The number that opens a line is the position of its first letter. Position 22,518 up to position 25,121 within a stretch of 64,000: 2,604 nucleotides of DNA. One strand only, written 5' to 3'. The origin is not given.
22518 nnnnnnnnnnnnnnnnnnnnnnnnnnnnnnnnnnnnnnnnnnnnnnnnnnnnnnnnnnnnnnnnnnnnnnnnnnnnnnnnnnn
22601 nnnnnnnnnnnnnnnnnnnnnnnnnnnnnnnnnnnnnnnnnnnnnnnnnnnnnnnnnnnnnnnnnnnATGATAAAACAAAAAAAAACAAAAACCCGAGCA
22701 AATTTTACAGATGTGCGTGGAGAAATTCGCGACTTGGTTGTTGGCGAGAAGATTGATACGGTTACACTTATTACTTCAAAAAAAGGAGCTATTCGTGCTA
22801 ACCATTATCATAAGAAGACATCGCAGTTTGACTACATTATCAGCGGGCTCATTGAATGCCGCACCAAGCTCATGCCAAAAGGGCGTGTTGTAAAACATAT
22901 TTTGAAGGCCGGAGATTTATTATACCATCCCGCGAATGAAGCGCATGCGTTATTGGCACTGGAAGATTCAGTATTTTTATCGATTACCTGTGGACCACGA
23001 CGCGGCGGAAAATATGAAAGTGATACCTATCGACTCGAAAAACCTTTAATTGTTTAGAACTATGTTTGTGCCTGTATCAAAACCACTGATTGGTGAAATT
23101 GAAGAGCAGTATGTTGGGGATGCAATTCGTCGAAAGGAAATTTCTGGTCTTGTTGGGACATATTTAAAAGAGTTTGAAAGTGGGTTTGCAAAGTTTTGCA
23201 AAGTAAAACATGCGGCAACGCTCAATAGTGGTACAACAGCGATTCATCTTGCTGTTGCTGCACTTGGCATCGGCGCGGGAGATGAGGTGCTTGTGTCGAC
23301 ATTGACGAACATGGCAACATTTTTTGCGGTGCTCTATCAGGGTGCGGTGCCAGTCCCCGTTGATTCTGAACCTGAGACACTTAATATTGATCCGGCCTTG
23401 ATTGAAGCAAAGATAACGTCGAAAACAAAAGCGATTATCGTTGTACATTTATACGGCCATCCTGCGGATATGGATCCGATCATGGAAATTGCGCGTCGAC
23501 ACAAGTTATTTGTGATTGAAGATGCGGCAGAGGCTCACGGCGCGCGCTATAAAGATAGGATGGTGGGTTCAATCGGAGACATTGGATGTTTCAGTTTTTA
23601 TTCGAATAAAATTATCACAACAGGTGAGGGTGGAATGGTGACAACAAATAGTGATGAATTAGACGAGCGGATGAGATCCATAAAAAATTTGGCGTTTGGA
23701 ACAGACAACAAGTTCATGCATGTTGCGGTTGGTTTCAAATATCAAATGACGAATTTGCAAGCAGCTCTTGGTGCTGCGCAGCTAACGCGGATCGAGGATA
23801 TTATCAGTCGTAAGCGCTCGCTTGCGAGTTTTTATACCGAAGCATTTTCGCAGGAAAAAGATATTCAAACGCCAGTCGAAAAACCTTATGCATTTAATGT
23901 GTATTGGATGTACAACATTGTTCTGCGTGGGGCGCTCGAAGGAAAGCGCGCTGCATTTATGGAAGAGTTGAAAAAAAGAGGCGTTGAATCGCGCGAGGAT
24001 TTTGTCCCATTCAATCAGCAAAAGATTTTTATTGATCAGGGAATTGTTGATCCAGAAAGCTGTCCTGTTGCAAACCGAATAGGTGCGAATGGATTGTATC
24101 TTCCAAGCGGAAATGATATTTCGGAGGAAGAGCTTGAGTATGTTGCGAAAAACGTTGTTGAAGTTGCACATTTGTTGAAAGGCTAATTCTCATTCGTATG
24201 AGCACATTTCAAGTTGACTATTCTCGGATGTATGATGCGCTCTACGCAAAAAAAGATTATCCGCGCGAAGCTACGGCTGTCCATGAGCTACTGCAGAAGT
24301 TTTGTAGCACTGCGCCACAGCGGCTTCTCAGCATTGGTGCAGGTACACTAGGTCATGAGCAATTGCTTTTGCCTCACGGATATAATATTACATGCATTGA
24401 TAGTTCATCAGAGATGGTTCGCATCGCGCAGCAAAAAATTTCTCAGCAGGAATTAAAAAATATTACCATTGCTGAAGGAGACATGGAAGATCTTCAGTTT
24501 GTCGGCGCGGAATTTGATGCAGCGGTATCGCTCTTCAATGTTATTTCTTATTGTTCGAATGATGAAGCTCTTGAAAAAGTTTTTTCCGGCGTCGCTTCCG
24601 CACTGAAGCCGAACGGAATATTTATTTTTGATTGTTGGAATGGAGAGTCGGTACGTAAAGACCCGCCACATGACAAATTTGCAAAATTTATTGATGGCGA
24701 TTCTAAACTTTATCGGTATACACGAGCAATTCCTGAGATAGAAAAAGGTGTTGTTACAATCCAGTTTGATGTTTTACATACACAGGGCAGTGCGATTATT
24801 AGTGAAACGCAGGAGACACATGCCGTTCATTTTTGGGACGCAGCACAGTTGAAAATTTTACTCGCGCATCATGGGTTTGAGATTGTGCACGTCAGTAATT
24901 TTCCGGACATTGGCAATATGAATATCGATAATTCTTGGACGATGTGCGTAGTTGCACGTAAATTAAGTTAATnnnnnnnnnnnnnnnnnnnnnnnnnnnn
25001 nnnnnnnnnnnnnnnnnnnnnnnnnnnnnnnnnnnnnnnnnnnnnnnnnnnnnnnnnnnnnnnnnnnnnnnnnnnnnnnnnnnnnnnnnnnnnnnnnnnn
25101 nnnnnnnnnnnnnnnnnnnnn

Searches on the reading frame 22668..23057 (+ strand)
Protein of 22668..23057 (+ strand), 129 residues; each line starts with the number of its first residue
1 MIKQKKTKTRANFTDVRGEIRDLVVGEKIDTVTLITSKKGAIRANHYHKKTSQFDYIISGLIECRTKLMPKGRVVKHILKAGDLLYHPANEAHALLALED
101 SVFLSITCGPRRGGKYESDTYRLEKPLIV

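Call 8: search_protein_families(library=pfam, proteins=[window:22668-23057:+], max_evalue=0.001)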
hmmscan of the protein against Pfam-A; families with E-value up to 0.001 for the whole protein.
window:22668-23057:+ (129 aa): 4 families
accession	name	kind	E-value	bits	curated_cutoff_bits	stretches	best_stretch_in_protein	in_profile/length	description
PF07883.17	Cupin_2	-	3.2e-06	27.2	27.2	1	35-99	3-60/70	Cupin domain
PF14667.12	Polysacc_synt_C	-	6e-05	23.6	28.7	1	14-79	2-67/111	Polysaccharide biosynthesis C-terminal domain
PF00190.28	Cupin_1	-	9.4e-05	22.5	22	1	32-101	36-107/151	Cupin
PF08007.18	JmjC_2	-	0.00093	19.2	22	0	73-107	84-118/127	JmjC domain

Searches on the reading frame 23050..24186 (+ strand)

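Call 8: search_protein_families(library=pfam, proteins=[window:23050-24186:+], max_evalue=0.001)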
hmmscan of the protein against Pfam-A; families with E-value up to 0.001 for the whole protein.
window:23050-24186:+ (378 aa): 4 families
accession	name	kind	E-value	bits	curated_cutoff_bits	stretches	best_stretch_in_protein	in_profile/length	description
PF01041.23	DegT_DnrJ_EryC1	-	9.2e-113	377.5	19.8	1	15-369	4-359/360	DegT/DnrJ/EryC1/StrS aminotransferase family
PF00155.27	Aminotran_1_2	-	5e-05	23.1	19.7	1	38-160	42-187/361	Aminotransferase class I and II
PF00266.25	Aminotran_5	-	0.00016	21.2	21.5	1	39-211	45-224/371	Aminotransferase class-V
PF01212.27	Beta_elim_lyase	-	0.00026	20.9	27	1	41-228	36-240/288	Beta-eliminating lyase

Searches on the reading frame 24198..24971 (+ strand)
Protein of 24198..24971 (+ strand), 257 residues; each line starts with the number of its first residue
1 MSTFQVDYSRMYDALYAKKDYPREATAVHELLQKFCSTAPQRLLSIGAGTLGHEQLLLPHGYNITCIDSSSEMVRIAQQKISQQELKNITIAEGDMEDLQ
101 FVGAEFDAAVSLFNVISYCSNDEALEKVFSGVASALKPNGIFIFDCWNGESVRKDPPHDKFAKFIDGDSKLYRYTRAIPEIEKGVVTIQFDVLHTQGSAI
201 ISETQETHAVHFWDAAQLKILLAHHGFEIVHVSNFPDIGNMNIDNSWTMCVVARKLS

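Call 8: search_protein_families(library=pfam, proteins=[window:24198-24971:+], max_evalue=0.001)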
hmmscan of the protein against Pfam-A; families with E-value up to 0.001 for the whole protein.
window:24198-24971:+ (257 aa): 7 families
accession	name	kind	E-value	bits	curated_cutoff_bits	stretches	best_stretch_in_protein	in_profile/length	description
PF13649.12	Methyltransf_25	-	1.2e-16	61.6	27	1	44-140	2-97/97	Methyltransferase domain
PF08241.18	Methyltransf_11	-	2.6e-14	54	21.2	1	44-144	1-95/95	Methyltransferase domain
PF08242.18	Methyltransf_12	-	5e-12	46.8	30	1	44-142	1-98/98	Methyltransferase domain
PF13847.12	Methyltransf_31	-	3.5e-11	43.4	27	1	47-148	11-113/145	Methyltransferase domain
PF13489.12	Methyltransf_23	-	9.2e-10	38.9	27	1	27-232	12-164/164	Methyltransferase domain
PF01209.24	Ubie_methyltran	-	0.00012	22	20.1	1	62-142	73-149/233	ubiE/COQ5 methyltransferase family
PF03848.20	TehB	-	0.00024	21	20.4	1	24-112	14-102/193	Tellurite resistance protein TehB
